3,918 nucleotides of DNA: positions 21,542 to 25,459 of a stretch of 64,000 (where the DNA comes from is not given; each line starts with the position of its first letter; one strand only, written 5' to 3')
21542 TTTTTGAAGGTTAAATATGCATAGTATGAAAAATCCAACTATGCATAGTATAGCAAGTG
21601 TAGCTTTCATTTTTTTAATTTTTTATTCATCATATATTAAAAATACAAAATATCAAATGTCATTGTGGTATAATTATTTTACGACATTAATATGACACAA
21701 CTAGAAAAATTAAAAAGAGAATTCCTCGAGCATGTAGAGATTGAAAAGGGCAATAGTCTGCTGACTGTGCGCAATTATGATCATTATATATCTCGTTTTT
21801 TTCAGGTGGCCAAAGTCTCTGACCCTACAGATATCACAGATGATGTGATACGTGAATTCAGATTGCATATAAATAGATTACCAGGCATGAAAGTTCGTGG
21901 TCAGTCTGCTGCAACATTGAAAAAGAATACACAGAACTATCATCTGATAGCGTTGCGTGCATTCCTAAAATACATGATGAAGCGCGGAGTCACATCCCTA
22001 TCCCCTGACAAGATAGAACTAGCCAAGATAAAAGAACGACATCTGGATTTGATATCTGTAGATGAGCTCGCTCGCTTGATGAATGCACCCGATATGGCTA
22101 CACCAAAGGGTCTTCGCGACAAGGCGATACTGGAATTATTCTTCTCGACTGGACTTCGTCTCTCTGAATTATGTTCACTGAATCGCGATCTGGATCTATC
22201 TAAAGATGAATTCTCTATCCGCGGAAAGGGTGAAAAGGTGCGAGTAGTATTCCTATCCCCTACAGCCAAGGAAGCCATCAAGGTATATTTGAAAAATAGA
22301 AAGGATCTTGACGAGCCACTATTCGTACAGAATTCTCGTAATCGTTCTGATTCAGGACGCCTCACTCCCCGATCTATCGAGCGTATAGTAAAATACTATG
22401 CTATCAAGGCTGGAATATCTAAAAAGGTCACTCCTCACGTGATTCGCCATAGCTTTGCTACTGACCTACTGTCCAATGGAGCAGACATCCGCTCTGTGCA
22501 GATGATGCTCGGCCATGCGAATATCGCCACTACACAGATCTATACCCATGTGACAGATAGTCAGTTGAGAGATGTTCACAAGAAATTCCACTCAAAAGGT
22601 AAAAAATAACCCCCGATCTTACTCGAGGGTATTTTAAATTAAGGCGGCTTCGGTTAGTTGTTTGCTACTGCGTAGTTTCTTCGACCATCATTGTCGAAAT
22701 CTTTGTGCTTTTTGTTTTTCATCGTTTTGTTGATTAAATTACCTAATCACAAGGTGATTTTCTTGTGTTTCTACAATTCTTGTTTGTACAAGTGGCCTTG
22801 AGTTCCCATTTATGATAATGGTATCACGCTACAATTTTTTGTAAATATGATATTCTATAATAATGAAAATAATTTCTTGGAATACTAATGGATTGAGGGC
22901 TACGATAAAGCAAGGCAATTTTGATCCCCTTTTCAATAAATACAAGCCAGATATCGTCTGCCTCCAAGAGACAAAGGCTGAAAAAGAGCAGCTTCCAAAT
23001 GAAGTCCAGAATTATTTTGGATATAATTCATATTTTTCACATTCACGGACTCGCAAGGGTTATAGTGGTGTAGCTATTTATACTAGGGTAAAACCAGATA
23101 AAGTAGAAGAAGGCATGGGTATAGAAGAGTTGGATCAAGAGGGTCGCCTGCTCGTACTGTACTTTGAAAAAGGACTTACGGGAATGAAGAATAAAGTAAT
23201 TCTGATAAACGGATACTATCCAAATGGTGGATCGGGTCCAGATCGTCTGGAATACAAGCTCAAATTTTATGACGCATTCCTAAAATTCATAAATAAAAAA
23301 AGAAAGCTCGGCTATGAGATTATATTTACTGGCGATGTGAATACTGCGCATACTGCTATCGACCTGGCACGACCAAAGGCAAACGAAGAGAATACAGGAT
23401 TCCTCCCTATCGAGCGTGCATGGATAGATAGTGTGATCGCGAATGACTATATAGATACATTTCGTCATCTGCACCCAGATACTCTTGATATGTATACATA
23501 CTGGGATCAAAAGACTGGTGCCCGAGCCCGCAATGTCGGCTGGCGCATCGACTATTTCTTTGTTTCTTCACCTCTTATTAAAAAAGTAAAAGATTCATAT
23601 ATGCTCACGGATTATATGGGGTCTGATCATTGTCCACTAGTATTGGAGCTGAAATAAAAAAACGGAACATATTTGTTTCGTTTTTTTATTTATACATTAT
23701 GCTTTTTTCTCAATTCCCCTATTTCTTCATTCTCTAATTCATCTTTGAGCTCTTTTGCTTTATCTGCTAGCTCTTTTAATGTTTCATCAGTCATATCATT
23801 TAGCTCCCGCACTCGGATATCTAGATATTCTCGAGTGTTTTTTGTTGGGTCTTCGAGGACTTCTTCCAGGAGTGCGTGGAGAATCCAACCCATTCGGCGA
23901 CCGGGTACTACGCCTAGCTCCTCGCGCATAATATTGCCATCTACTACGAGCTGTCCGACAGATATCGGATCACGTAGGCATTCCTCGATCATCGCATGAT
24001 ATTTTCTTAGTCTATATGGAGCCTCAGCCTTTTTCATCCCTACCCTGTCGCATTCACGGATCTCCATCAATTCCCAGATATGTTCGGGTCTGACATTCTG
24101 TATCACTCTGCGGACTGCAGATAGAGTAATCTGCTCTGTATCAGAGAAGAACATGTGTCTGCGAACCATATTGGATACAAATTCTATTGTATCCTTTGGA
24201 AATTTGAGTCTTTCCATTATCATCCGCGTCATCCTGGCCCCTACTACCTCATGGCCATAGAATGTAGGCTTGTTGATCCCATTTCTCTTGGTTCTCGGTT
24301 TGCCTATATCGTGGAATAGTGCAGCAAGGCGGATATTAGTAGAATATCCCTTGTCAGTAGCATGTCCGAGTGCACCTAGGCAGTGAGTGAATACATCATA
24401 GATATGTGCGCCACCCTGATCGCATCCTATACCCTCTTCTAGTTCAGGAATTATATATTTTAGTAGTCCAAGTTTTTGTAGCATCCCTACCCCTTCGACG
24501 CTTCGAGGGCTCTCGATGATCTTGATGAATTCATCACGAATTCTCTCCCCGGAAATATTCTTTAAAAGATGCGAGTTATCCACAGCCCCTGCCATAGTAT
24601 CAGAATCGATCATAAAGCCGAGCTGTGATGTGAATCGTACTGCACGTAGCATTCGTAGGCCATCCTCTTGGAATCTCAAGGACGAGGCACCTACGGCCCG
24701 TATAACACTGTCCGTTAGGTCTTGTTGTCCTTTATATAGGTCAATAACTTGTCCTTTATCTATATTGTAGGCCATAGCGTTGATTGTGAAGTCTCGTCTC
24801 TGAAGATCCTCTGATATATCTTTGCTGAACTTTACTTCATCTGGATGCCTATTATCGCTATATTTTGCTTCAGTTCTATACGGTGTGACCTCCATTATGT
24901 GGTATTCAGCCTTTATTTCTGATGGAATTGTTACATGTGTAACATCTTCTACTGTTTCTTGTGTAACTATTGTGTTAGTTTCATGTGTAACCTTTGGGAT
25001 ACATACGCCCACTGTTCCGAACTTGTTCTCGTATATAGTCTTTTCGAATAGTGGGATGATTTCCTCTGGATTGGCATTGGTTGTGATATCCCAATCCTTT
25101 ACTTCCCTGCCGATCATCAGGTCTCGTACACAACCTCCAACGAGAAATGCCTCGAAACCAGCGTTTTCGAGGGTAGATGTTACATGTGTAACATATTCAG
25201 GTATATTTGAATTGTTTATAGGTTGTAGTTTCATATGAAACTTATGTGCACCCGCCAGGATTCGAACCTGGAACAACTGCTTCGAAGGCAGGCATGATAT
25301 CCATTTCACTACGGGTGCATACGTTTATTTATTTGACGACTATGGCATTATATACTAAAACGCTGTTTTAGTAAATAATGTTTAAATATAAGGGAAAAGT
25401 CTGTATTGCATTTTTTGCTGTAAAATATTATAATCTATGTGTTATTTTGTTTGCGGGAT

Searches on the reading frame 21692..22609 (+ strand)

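Call 94: search_protein_families(library=pfam, proteins=[window:21692-22609:+], max_evalue=0.001)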
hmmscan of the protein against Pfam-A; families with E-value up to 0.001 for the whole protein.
window:21692-22609:+ (305 aa): 4 families
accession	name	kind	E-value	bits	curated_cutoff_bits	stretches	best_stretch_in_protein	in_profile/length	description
PF00589.27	Phage_integrase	-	4.6e-43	147.4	27.1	1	122-289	4-170/172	Phage integrase family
PF02899.23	Phage_int_SAM_1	-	3.5e-09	37.2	22.3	1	10-99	3-83/83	Phage integrase, N-terminal SAM-like domain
PF13102.12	Phage_int_SAM_5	-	1.7e-06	28.7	22.3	1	13-105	8-92/98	Phage integrase SAM-like domain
PF13495.12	Phage_int_SAM_4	-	3.6e-06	27.7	27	0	11-62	5-55/85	Phage integrase, N-terminal SAM-like domain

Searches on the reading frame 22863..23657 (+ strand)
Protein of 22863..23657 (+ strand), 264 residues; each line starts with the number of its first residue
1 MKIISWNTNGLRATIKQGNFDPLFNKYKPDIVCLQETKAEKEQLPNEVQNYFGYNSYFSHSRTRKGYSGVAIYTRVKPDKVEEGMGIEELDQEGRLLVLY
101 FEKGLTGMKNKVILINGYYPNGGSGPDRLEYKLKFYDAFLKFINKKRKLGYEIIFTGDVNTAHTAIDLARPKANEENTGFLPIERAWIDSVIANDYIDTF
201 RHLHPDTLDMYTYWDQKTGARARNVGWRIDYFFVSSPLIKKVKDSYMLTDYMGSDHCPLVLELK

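Call 94: search_protein_families(library=pfam, proteins=[window:22863-23657:+], max_evalue=0.001)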
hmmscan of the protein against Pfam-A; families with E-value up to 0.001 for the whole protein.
window:22863-23657:+ (264 aa): 1 family
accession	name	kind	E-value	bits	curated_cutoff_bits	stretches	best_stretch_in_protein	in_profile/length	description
PF03372.29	Exo_endo_phos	-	5.6e-30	105.1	24.5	1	4-256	1-225/225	Endonuclease/Exonuclease/phosphatase family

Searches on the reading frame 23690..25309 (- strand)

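Call 94: search_protein_families(library=pfam, proteins=[window:23690-25309:-], max_evalue=0.001)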
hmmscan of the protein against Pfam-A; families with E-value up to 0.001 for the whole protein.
window:23690-25309:- (539 aa): 4 families
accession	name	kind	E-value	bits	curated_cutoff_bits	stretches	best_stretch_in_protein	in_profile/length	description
PF01743.26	PolyA_pol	-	1.6e-37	129.1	23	2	132-204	54-126/126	Poly A polymerase head domain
PF12627.12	PolyA_pol_RNAbd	-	2.8e-18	65.9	22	1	231-292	1-62/64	Probable RNA and SrmB- binding site of polymerase A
PF01966.28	HD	-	5.9e-13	49.6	22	1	306-398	1-104/116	HD domain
PF13735.12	tRNA_NucTran2_2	-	4.3e-05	24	27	1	362-496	25-145/149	tRNA nucleotidyltransferase domain 2 putative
